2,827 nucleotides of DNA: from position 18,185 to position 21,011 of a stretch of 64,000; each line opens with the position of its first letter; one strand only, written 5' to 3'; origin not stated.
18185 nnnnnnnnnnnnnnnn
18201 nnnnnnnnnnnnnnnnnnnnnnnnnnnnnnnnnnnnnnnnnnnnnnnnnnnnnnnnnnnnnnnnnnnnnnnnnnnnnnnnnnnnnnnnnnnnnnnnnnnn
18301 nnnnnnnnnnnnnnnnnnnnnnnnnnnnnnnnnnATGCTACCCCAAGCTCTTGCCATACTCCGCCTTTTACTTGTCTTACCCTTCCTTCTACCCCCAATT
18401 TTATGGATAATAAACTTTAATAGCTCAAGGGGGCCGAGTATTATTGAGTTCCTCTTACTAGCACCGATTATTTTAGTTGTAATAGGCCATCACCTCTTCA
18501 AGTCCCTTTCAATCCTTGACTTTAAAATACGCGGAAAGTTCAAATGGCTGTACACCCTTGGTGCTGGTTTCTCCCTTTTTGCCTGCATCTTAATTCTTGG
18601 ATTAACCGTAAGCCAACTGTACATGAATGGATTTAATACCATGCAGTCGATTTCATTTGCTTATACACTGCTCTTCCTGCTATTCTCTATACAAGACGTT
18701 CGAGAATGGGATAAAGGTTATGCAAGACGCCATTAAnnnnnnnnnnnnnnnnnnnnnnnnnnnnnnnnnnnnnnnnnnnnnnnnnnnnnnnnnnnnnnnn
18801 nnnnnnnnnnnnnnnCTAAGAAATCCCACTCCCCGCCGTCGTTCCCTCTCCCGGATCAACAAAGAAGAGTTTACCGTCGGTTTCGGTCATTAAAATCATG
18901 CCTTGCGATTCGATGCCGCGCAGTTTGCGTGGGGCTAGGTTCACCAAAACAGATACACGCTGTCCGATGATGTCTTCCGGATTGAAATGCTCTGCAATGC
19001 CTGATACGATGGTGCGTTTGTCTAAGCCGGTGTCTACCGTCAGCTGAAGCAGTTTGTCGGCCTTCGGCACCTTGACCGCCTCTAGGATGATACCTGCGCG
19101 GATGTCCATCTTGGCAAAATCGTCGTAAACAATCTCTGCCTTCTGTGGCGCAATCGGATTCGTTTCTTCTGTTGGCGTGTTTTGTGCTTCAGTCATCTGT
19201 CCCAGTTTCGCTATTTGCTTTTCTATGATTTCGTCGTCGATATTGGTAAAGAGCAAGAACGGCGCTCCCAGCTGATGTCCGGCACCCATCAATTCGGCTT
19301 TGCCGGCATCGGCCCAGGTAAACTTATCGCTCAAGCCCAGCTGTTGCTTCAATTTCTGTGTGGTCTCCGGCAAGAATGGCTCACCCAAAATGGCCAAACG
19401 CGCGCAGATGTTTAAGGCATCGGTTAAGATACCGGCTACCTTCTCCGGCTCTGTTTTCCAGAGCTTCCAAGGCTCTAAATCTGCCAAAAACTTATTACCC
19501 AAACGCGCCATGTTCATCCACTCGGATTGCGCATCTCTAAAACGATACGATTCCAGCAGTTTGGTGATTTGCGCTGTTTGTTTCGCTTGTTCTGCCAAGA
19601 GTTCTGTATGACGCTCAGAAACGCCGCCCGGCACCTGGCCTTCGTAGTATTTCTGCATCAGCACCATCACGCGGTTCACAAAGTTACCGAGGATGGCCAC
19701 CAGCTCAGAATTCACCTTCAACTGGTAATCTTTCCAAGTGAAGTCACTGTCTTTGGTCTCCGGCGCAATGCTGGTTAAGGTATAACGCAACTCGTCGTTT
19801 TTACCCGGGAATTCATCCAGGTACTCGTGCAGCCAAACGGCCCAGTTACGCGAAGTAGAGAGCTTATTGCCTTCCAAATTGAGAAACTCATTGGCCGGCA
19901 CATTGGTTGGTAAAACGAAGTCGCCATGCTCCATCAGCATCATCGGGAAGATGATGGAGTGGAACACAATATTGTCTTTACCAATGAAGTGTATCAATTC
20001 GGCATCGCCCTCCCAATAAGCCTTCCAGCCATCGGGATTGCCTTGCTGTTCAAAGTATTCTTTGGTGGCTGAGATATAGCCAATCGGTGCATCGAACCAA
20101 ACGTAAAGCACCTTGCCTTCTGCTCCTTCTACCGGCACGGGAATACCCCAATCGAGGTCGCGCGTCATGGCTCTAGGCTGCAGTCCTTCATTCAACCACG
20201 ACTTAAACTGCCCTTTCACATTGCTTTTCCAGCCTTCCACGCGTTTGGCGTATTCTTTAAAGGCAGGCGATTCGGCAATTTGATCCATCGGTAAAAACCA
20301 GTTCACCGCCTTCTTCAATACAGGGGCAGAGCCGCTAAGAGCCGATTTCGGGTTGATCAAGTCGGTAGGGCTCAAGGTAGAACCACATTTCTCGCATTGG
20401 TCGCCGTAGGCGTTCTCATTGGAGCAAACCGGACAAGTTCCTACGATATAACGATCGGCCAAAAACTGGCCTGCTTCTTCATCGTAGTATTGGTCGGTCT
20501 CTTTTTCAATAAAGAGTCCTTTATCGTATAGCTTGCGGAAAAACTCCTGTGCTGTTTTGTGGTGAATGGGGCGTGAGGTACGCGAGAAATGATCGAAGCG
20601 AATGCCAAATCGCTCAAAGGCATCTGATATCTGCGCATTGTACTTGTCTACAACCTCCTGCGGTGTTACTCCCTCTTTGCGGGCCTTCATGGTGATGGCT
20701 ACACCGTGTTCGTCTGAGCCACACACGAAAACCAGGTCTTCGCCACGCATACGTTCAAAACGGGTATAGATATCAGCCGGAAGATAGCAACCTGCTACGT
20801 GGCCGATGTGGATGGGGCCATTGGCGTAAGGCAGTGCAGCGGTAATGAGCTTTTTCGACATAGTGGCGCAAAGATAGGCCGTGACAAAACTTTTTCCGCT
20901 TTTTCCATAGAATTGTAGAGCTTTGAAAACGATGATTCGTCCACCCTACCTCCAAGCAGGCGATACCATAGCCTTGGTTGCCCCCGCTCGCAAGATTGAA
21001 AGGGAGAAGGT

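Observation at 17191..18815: AT-rich islet with a coupled C-protein-like HTH and a minimal PD-(D/E)xK nuclease, and no methyltransferase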

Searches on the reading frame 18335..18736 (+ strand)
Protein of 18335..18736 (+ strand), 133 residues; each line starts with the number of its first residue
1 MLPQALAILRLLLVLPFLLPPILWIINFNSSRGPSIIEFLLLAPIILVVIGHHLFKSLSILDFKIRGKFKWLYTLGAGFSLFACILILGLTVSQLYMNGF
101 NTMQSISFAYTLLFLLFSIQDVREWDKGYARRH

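Call 4: search_protein_families(library=pfam, proteins=[window:18335-18736:+], max_evalue=1)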
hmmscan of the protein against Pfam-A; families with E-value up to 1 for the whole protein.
window:18335-18736:+ (133 aa): 0 families

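Call 5: search_protein_families(library=padloc, proteins=[window:18335-18736:+], max_evalue=1)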
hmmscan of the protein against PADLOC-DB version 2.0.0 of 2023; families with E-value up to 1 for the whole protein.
window:18335-18736:+ (133 aa): 0 families

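Call 6: search_protein_families(library=ncbifam, proteins=[window:18335-18736:+], max_evalue=1)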
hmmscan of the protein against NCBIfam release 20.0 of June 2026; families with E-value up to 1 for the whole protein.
window:18335-18736:+ (133 aa): 1 family
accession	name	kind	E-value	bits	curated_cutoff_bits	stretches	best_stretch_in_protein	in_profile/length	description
NF009027.0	PRK12363.1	equivalog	0.023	13.3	572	1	43-109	72-140/703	phosphoglycerol transferase I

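Call 7: search_protein_families(library=phrogs, proteins=[window:18335-18736:+], max_evalue=1)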
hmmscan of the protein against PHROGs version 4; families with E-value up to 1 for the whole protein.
window:18335-18736:+ (133 aa): 0 families

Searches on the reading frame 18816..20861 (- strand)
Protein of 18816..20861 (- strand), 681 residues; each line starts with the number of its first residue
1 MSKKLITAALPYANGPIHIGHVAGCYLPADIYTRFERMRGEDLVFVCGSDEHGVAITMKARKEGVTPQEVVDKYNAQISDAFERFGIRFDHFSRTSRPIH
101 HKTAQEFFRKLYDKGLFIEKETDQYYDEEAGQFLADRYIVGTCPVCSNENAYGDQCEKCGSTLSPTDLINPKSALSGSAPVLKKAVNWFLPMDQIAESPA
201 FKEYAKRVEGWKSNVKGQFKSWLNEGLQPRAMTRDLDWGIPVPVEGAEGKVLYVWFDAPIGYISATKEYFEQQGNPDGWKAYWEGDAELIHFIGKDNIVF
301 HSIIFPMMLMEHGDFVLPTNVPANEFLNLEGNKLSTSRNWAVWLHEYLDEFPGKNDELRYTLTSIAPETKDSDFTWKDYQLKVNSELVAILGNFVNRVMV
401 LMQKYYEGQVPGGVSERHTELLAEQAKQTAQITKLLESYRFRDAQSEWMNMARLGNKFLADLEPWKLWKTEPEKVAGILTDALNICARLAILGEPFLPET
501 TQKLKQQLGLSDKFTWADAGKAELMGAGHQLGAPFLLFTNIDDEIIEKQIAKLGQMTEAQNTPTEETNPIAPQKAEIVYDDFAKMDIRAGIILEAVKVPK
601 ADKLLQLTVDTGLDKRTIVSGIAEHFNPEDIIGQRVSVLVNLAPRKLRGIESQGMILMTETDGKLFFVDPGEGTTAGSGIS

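Call 86: list_cluster_members(proteins=[window:18816-20861:-, window:18335-18736:+, window:17928-18197:-, window:15646-17190:+])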
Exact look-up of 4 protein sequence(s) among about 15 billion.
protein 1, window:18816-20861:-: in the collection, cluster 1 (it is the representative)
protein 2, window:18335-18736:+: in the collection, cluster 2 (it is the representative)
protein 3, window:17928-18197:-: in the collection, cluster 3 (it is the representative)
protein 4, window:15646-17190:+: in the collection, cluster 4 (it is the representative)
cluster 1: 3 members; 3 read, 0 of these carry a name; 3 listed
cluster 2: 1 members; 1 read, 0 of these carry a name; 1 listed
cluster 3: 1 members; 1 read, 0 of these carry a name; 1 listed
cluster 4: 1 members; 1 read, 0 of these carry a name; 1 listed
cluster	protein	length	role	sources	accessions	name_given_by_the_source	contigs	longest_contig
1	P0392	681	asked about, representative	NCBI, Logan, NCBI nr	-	-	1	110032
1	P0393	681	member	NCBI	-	-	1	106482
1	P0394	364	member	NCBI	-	-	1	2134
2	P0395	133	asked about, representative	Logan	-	-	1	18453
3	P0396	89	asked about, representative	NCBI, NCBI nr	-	-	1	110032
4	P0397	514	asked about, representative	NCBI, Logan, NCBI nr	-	-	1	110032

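Call 87: find_encoding_contigs(protein=P0393, flank=6000, max_places=3)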
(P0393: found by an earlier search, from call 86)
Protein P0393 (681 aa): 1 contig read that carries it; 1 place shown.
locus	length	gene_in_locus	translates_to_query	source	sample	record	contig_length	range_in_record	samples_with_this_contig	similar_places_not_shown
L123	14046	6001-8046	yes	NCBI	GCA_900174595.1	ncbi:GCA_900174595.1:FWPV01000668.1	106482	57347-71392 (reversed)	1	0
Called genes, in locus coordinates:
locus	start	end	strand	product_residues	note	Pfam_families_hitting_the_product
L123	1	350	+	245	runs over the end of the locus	PF01694:Rhomboid, PF08551:DUF1751, PF01694:Rhomboid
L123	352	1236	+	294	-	PF01694:Rhomboid, PF20216:DUF6576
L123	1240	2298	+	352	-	PF28535:DUF8431, PF03372:Exo_endo_phos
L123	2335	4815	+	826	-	PF09586:YfhO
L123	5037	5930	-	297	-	PF02016:Peptidase_S66, PF17676:Peptidase_S66C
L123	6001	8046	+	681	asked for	PF00133:tRNA-synt_1, PF09334:tRNA-synt_1g, PF19303:Anticodon_3, PF01588:tRNA_bind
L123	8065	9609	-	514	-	PF07228:SpoIIE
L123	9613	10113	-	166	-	PF13581:HATPase_c_2 (weak), PF02518:HATPase_c (weak)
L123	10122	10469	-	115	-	PF01740:STAS, PF13466:STAS_2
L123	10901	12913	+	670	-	PF00676:E1_dh, PF02779:Transket_pyr, PF02780:Transketolase_C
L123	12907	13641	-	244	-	PF01925:TauE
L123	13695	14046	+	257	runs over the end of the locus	PF03372:Exo_endo_phos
